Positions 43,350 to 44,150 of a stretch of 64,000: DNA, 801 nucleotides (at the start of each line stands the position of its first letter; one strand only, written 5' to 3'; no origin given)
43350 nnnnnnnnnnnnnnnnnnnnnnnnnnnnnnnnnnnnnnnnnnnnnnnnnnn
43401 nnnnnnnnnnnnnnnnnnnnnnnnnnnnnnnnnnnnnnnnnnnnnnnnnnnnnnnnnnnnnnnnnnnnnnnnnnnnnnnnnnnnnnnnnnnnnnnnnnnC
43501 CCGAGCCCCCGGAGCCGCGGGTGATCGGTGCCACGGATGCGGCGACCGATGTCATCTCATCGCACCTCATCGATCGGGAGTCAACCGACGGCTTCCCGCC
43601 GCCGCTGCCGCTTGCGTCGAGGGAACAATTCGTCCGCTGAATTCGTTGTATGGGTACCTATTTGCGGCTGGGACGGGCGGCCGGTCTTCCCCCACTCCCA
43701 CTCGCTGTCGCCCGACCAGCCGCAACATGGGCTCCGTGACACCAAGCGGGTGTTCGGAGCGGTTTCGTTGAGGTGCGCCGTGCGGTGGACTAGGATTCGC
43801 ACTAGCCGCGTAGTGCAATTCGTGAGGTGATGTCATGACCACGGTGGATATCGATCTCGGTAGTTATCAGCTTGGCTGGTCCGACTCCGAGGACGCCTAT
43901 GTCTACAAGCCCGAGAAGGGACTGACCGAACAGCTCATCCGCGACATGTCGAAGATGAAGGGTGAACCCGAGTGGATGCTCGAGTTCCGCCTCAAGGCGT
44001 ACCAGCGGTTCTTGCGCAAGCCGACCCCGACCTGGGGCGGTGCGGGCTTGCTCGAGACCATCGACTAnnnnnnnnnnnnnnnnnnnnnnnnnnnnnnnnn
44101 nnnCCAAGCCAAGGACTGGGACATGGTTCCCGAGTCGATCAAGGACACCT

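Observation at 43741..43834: Palindromic candidate operator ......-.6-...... directly upstream of sufB, with no cognate SufR gene nearby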

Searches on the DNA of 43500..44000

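Call 9: search_rna_families(source=window, start=43500, end=44000, threshold=evalue, max_evalue=1)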
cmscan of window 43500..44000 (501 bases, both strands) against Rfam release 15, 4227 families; matches with E-value up to 1: 1.
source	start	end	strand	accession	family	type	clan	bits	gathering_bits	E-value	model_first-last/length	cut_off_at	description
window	43882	43994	-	RF01906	HOTAIR_3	Gene; lncRNA;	-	14.5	80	0.89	1-98/98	no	HOTAIR conserved region 3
